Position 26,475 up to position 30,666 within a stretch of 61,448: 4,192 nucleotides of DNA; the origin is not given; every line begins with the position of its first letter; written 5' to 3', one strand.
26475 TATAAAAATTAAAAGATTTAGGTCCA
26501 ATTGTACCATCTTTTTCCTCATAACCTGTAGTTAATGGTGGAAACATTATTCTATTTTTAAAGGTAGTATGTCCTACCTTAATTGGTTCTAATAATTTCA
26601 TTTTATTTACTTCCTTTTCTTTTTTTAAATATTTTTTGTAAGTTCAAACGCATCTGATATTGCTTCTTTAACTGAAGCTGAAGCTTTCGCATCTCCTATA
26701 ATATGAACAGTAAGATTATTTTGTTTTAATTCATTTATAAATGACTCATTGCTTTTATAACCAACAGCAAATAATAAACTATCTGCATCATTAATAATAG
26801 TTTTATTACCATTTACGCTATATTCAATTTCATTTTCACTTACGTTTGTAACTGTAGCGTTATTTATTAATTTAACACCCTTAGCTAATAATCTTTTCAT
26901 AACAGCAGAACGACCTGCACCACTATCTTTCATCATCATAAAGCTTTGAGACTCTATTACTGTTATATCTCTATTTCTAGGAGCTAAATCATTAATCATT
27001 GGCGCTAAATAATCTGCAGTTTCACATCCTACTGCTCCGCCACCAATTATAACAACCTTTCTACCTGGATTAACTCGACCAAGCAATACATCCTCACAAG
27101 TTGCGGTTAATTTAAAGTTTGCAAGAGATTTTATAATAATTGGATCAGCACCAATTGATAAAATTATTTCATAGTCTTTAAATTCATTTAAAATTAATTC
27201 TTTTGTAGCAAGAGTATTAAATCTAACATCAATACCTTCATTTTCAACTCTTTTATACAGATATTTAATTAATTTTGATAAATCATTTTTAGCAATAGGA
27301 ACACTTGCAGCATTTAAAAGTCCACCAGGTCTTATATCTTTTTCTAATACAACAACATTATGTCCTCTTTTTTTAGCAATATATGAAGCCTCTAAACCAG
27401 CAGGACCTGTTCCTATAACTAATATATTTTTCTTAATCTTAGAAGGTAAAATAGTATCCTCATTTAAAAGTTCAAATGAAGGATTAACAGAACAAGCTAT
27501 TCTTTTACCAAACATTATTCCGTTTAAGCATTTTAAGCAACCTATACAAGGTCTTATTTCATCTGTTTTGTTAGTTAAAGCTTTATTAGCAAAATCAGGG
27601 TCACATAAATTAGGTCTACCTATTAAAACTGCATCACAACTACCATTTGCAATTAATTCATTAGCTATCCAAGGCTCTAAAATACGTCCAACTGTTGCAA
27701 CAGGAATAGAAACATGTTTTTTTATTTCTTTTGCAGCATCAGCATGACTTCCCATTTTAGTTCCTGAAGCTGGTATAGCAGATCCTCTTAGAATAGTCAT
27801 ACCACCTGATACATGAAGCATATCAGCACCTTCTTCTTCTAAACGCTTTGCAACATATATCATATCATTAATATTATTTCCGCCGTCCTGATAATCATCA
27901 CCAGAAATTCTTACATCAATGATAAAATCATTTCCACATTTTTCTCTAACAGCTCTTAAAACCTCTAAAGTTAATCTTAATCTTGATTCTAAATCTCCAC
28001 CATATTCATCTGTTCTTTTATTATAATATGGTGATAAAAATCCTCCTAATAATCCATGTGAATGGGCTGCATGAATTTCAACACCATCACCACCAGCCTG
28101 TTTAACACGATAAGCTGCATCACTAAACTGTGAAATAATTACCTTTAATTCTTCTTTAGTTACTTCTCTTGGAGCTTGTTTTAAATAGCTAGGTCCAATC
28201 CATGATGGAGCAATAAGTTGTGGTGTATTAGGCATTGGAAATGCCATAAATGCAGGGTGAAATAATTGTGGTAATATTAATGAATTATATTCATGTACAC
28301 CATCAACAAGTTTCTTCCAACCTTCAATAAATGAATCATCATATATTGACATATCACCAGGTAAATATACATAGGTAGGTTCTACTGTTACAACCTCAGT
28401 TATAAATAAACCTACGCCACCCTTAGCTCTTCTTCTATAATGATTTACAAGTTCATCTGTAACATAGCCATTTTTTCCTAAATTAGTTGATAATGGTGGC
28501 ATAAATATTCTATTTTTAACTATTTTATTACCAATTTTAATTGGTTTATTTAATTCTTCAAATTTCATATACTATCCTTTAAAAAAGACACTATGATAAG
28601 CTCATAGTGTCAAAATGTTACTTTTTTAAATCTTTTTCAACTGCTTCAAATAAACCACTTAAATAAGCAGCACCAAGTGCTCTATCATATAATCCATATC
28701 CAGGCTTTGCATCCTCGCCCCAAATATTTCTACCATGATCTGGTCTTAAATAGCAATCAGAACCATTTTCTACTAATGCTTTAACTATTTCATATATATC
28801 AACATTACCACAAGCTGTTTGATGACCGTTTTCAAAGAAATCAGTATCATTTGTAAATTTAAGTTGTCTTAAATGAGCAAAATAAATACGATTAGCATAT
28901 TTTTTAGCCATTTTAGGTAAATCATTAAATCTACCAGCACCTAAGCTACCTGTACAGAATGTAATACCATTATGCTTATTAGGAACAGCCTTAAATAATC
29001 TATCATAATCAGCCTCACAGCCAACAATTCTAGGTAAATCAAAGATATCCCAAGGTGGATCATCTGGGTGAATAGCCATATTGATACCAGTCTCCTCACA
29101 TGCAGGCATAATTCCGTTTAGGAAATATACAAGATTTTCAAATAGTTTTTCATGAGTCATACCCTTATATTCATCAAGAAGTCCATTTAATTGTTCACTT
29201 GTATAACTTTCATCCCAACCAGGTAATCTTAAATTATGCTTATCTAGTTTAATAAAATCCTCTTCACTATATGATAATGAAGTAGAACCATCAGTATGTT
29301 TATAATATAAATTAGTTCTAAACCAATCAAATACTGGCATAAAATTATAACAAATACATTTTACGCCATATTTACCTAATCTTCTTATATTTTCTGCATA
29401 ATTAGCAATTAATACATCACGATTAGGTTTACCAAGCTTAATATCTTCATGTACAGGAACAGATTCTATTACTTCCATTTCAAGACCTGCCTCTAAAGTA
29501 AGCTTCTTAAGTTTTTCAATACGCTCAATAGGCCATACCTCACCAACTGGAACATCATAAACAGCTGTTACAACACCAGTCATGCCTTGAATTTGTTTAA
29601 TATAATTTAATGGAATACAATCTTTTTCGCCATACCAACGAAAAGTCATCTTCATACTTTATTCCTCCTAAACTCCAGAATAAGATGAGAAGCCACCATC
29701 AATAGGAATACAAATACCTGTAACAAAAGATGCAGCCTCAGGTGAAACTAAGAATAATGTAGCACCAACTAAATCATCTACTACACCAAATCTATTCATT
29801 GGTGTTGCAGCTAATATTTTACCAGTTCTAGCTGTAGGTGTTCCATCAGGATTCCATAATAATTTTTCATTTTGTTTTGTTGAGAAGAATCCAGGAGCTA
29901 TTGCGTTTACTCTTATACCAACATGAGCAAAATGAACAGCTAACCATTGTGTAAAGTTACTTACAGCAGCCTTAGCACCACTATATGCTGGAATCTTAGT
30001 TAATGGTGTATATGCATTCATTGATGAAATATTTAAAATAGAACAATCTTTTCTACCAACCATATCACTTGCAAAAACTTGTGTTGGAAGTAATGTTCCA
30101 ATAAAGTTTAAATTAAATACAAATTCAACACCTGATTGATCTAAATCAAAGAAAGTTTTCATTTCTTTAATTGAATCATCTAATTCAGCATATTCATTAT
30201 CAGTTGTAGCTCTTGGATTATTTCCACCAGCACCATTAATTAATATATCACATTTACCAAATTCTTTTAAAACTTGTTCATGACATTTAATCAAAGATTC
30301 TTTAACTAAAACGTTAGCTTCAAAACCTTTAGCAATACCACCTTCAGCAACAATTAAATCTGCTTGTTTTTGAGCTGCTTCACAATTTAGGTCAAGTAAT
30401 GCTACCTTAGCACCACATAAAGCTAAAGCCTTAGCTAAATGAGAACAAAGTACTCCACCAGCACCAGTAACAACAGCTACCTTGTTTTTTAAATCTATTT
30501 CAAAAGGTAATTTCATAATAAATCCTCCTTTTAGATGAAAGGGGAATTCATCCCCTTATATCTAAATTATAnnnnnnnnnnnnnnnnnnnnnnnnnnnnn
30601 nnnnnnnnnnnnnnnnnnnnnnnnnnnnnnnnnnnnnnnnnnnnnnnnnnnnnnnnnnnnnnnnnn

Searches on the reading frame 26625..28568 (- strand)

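Call 26: search_protein_families(library=pfam, proteins=[window:26625-28568:-], max_evalue=0.001)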
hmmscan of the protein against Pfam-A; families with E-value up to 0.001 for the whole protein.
window:26625-28568:- (647 aa): 15 families
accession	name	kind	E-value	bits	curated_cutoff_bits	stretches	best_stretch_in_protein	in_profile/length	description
PF00724.26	Oxidored_FMN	-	7.4e-68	229.8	27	1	6-335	2-340/342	NADH:flavin oxidoreductase / NADH oxidase family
PF07992.20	Pyr_redox_2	-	5.2e-24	85.6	26.1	1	381-616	2-246/291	Pyridine nucleotide-disulphide oxidoreductase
PF00070.33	Pyr_redox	-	1e-15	58.5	22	1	504-580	1-70/82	Pyridine nucleotide-disulphide oxidoreductase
PF01266.30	DAO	-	3e-12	47.2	27.9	0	504-542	1-32/353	FAD dependent oxidoreductase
PF13738.12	Pyr_redox_3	-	3e-11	43.6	30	1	502-614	164-278/305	Pyridine nucleotide-disulphide oxidoreductase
PF13450.12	NAD_binding_8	-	1.5e-09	38.5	21.9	1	384-419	1-36/68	NAD(P)-binding Rossmann-like domain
PF01207.24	Dus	-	2.4e-08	33.9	20.4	1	188-340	98-237/311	Dihydrouridine synthase (Dus)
PF01946.23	Thi4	-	2.7e-07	30.5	26.2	1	379-416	17-55/235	Thi4 family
PF01262.27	AlaDh_PNT_C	-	2.1e-06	27.8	23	0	374-412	19-61/214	Alanine dehydrogenase/PNT, C-terminal domain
PF03486.20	HI0933_like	-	1.1e-05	25.4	50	1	381-415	2-36/244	HI0933-like protein Rossmann domain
PF01134.28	GIDA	-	1.4e-05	24.8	22.1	0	382-411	2-31/391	Glucose inhibited division protein A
PF12831.13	FAD_oxidored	-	2.3e-05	24.3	27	1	382-429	2-50/416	FAD dependent oxidoreductase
PF03721.20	UDPG_MGDP_dh_N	-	0.00014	21.9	27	0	381-438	2-59/187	UDP-glucose/GDP-mannose dehydrogenase family, NAD binding domain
PF00890.30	FAD_binding_2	-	0.00021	21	20.4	1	382-418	2-38/414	FAD binding domain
PF01494.25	FAD_binding_3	-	0.0007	19.3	22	0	381-411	3-33/349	FAD binding domain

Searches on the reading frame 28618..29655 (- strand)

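Call 26: search_protein_families(library=pfam, proteins=[window:28618-29655:-], max_evalue=0.001)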
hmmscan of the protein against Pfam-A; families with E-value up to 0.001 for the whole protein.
window:28618-29655:- (345 aa): 2 families
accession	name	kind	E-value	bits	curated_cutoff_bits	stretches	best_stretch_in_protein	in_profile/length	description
PF03786.19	UxuA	-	3.2e-136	454.2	23.7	1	1-341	1-352/352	D-mannonate dehydratase (UxuA)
PF01261.30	AP_endonuc_2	-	4.3e-05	23.8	31.1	0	165-300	94-222/249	Xylose isomerase-like TIM barrel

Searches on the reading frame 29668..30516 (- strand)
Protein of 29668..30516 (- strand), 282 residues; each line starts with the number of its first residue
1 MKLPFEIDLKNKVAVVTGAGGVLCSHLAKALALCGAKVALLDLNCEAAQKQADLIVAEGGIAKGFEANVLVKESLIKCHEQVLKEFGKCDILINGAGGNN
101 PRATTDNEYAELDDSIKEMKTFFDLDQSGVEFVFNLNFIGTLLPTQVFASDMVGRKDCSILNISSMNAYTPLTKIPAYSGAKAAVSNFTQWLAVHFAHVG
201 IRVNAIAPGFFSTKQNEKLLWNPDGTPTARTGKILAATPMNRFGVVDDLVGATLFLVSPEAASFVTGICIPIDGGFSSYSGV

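Call 26: search_protein_families(library=pfam, proteins=[window:29668-30516:-], max_evalue=0.001)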
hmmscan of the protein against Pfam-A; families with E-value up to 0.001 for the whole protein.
window:29668-30516:- (282 aa): 2 families
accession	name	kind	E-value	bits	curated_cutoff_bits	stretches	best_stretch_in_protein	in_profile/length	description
PF00106.31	adh_short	-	2.7e-37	128.6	26.6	1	12-218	1-189/195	short chain dehydrogenase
PF13561.12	adh_short_C2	-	4.2e-37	128.4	27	1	25-277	10-236/236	Enoyl-(Acyl carrier protein) reductase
